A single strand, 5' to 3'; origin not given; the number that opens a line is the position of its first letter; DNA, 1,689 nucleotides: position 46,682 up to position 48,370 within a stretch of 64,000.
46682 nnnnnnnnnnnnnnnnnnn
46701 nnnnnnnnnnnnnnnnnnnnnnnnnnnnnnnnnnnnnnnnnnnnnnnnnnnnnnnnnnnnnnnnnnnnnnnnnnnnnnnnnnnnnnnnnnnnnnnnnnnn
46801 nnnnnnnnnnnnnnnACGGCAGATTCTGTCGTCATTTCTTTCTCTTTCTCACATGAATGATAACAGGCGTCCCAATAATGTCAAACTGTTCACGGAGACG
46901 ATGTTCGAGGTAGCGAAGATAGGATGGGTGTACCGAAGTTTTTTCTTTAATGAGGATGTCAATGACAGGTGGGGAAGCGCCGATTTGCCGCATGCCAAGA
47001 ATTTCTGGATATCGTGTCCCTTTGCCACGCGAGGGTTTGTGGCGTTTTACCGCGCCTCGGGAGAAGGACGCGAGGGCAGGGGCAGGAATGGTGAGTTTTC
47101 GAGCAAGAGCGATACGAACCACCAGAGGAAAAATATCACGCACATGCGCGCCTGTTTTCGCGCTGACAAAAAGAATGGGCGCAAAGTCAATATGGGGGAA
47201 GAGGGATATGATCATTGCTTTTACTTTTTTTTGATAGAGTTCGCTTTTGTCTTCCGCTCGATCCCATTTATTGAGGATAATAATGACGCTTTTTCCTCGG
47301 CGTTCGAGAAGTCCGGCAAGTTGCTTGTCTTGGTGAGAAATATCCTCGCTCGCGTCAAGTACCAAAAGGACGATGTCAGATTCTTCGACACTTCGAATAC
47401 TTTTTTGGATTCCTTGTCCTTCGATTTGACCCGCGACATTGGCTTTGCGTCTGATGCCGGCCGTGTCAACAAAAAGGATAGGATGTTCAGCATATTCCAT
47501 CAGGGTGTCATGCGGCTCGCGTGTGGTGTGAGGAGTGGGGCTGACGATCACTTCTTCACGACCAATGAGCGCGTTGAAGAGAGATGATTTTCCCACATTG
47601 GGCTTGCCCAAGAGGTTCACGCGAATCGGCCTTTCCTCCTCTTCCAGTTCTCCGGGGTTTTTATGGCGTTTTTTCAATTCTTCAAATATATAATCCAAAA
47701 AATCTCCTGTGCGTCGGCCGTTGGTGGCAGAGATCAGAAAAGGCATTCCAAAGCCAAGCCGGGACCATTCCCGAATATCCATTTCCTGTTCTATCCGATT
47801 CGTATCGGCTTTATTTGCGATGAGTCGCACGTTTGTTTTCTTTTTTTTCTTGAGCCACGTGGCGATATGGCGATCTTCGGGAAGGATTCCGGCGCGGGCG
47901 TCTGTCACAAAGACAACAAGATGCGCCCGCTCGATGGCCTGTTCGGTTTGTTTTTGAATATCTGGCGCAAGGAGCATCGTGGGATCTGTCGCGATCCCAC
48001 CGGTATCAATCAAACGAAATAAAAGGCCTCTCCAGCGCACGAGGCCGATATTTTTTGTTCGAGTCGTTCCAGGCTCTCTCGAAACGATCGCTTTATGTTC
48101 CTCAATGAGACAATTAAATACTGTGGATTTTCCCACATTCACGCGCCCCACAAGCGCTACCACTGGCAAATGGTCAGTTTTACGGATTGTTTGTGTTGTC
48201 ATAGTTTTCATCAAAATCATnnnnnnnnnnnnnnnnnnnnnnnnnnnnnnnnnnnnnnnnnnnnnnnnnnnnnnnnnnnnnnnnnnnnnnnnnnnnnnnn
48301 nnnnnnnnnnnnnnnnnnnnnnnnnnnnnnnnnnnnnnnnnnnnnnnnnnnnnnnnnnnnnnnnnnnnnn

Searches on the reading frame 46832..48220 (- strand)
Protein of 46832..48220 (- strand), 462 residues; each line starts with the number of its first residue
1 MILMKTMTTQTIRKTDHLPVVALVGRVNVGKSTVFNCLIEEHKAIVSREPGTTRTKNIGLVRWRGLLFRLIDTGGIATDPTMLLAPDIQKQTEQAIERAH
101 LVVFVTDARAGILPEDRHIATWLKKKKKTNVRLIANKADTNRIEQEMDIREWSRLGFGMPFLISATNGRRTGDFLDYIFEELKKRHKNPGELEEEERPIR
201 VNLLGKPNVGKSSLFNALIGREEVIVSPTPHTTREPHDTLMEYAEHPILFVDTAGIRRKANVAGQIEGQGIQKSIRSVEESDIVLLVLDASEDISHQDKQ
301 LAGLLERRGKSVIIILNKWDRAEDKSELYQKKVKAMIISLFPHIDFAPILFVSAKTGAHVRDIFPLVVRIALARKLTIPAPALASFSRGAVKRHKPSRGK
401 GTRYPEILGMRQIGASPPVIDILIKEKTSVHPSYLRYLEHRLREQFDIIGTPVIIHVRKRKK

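Call 35: search_protein_families(library=pfam, proteins=[window:46832-48220:-], max_evalue=0.01)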
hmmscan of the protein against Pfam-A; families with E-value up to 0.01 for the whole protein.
window:46832-48220:- (462 aa): 12 families
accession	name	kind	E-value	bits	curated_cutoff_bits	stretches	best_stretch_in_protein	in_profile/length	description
PF01926.29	MMR_HSR1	-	4.5e-56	188.3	21.9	2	201-318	2-113/113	50S ribosome-binding GTPase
PF02421.24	FeoB_N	-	2.8e-20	72.9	27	2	200-326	2-122/156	Ferrous iron transport protein B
PF00009.33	GTP_EFTU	-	1e-19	71.3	26.5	2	273-369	85-184/188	Elongation factor Tu GTP binding domain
PF00350.29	Dynamin_N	-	1.9e-16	61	27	1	246-318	101-167/168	Dynamin family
PF14714.11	KH_dom-like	-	5.6e-15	55.8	27.3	1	378-458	2-81/81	KH-domain-like of EngA bacterial GTPase enzymes, C-terminal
PF04548.22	AIG1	-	7.1e-14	52.1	27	2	200-307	2-109/212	AIG1 family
PF03193.22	RsgA_GTPase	-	1.3e-09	38.6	30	0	185-257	93-169/174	RsgA GTPase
PF02492.25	cobW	-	3.7e-08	33.6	20.7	1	244-330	82-166/180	CobW/HypB/UreG, nucleotide-binding domain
PF00025.27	Arf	-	1.5e-05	25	22.3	0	21-151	17-138/174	ADP-ribosylation factor family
PF08477.19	Roc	-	7.3e-05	23.4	27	0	201-223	2-24/119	Ras of Complex, Roc, domain of DAPkinase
PF00005.33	ABC_tran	-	0.00043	21.3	25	0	20-44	13-37/137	ABC transporter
PF20720.3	nSTAND3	-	0.0025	18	27.2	0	202-330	21-151/155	Novel STAND NTPase 3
